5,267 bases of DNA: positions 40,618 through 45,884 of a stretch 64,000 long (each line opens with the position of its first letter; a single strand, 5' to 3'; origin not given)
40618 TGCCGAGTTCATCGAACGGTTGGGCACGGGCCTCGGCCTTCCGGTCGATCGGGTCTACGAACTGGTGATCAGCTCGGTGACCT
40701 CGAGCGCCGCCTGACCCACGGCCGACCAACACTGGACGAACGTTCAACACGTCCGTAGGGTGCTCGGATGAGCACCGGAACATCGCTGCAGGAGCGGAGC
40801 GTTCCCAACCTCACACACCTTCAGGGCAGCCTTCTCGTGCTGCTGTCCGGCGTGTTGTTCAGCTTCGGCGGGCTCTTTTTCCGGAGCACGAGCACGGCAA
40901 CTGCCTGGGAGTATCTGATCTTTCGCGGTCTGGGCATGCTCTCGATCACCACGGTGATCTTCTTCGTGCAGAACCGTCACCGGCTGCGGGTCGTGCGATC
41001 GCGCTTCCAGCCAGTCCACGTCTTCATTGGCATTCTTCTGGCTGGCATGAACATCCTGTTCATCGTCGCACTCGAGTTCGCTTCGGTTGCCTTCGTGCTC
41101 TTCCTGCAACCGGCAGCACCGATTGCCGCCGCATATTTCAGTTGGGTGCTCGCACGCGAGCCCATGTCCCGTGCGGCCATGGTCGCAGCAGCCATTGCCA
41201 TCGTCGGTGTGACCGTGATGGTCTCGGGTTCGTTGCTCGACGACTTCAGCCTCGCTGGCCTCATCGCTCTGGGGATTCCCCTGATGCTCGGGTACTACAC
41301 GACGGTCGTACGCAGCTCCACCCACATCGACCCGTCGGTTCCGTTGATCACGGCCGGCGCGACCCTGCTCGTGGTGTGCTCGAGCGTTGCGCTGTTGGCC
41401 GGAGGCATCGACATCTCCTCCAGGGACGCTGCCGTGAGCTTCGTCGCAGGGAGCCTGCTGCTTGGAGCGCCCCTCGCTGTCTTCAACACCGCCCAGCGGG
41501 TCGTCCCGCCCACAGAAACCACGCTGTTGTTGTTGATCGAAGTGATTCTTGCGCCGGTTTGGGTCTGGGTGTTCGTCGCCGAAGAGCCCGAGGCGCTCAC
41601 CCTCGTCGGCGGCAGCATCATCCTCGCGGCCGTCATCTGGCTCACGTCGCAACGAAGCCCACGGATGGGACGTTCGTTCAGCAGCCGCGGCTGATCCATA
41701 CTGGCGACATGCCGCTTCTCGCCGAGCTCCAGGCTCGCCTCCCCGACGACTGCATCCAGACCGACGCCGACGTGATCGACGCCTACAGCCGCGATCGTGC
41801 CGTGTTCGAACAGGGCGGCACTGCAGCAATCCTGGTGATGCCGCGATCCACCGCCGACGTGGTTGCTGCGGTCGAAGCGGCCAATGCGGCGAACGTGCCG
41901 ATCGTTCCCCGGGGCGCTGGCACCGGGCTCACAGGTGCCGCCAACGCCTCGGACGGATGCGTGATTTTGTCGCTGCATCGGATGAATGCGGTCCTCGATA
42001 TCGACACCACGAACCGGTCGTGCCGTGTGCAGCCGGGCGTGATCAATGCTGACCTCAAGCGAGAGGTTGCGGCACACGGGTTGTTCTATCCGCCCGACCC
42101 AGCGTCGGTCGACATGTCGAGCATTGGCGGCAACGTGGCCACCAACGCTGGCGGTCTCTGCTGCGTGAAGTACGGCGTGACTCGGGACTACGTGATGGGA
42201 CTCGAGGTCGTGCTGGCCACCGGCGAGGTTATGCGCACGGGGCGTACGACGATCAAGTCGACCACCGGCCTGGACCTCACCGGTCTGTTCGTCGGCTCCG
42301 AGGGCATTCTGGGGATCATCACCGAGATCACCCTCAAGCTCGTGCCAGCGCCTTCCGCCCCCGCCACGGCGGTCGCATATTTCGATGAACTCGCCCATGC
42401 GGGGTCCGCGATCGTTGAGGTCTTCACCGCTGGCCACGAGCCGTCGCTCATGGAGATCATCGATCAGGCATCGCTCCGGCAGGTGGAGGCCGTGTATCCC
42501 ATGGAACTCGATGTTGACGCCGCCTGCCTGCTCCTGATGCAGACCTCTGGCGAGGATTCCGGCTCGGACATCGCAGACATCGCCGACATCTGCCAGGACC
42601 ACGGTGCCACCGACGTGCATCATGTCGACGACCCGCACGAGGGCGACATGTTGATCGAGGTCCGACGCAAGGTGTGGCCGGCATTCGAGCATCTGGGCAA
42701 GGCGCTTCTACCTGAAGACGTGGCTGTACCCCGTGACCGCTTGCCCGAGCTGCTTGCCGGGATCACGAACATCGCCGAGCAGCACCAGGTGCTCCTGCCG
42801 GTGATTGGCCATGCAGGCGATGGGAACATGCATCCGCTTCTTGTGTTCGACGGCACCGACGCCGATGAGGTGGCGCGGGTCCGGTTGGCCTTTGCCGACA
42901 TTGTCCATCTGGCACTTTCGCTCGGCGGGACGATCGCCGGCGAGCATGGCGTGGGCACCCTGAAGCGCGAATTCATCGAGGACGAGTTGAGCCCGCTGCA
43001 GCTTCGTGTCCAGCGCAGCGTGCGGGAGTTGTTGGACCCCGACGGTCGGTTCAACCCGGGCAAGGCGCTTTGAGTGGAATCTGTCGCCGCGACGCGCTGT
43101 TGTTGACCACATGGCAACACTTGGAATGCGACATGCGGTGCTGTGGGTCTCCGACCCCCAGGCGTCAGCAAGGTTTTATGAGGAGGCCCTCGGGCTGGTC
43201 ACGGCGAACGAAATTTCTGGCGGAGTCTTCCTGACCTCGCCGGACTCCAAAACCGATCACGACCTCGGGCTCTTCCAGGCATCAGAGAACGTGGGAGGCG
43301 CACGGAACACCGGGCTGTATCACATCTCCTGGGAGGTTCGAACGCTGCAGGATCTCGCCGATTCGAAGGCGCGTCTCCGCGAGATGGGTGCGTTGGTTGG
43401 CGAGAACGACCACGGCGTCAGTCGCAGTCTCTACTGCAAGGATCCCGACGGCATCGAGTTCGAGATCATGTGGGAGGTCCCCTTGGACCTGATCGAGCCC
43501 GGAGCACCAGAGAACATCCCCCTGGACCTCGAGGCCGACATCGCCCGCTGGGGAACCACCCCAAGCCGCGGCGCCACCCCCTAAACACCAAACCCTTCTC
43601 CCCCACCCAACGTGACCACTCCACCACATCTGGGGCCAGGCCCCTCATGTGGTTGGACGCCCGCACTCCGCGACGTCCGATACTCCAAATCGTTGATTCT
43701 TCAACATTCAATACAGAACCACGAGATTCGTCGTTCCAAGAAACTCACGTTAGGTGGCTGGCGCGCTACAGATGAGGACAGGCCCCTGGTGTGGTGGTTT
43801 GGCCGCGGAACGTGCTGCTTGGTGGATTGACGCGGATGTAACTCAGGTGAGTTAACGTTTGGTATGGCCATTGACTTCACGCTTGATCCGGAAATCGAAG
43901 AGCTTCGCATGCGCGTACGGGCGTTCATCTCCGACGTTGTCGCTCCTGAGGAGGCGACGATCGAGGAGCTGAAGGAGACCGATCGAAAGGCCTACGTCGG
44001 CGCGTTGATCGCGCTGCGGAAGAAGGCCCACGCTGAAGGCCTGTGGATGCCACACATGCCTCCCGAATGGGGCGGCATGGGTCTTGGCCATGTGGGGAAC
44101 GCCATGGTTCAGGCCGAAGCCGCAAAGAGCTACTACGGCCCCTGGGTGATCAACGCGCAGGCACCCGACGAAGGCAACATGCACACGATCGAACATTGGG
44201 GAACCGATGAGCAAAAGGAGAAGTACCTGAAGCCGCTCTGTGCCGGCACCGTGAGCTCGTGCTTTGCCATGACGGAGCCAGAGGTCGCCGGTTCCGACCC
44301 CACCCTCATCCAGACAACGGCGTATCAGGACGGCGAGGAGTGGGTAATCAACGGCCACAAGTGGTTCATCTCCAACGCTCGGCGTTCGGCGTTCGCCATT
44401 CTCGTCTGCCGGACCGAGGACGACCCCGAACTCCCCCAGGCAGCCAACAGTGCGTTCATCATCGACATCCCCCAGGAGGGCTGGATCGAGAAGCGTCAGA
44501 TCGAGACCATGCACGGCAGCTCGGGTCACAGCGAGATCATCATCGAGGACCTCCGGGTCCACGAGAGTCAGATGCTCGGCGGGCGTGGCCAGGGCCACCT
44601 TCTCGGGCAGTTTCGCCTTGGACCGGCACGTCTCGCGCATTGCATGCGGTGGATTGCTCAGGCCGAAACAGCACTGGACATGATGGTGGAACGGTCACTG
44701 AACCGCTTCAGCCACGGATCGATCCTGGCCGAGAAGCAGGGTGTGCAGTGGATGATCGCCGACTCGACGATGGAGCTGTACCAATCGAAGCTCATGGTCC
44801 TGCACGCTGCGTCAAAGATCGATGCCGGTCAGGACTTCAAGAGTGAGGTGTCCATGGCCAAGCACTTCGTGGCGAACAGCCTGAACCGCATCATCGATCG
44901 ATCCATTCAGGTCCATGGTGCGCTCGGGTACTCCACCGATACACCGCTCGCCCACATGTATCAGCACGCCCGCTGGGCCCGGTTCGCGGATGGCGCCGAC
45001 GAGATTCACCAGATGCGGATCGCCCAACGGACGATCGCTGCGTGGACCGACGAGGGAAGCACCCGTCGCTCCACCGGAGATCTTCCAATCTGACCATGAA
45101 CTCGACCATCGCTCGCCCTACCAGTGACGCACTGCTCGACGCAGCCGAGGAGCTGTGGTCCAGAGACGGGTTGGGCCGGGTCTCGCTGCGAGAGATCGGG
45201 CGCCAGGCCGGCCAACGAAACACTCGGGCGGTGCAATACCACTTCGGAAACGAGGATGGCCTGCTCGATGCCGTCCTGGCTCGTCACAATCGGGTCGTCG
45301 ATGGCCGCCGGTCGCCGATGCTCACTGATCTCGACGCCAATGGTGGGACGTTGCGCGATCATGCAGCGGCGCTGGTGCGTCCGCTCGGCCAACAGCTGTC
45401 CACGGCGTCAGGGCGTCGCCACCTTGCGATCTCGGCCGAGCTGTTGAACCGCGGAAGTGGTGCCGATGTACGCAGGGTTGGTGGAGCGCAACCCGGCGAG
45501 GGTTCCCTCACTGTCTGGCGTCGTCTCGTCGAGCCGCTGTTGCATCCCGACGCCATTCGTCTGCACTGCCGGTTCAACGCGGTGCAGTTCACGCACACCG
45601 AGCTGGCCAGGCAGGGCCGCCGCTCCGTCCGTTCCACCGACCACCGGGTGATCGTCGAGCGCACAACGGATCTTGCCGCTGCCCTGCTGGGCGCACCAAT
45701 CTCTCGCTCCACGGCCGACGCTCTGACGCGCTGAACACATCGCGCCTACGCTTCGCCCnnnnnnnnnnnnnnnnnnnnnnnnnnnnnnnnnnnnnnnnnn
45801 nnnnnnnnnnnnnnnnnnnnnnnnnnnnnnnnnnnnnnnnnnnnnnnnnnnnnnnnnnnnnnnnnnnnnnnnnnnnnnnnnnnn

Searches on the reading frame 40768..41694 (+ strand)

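Call 21: search_protein_families(library=pfam, proteins=[window:40768-41694:+], max_evalue=0.00001)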
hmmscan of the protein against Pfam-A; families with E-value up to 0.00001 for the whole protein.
window:40768-41694:+ (308 aa): 1 family
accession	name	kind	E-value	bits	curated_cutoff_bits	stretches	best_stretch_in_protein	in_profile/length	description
PF00892.27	EamA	-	2e-13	51.2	28.2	1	20-152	3-134/135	EamA-like transporter family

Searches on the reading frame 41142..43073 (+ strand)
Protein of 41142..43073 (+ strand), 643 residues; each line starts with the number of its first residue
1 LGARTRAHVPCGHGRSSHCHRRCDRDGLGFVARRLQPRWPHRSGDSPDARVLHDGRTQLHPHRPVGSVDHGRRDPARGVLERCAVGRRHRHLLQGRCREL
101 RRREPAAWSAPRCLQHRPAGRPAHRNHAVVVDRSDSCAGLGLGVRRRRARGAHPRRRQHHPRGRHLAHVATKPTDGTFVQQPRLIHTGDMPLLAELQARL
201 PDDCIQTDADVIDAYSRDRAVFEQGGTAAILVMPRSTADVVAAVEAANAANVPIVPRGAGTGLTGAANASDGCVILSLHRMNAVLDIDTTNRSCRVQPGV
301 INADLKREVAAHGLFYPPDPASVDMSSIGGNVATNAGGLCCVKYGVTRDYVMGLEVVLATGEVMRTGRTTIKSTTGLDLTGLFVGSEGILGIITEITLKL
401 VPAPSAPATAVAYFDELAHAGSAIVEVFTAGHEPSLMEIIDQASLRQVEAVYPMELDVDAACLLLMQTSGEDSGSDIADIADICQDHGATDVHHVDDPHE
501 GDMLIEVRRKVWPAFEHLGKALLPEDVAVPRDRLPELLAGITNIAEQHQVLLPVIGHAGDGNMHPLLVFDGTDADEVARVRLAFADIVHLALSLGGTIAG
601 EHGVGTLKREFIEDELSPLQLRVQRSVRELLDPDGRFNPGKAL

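Call 21: search_protein_families(library=pfam, proteins=[window:41142-43073:+], max_evalue=0.00001)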
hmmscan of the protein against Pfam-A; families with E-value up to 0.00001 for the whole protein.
window:41142-43073:+ (643 aa): 2 families
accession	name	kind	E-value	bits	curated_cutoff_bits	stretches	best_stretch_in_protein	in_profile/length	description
PF02913.24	FAD-oxidase_C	-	1.5e-57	195.6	21.2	1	404-641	2-247/248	FAD linked oxidases, C-terminal domain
PF01565.28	FAD_binding_4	-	4.5e-44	150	26.4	1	229-367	2-139/139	FAD binding domain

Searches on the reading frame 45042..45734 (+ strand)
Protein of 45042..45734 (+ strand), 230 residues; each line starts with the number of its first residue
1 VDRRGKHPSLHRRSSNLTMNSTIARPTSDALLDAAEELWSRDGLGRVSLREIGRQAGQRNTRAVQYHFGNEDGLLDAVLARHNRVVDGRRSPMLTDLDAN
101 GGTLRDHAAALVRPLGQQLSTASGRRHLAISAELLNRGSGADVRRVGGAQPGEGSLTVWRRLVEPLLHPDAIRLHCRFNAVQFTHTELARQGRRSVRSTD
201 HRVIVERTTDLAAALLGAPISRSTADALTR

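Call 24: search_protein_families(library=pfam, proteins=[window:45042-45734:+], max_evalue=0.00001)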
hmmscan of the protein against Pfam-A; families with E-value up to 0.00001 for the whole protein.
window:45042-45734:+ (230 aa): 1 family
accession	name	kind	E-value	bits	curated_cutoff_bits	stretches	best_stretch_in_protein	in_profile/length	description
PF00440.29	TetR_N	-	2e-07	31.1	24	1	31-78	1-47/47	Bacterial regulatory proteins, tetR family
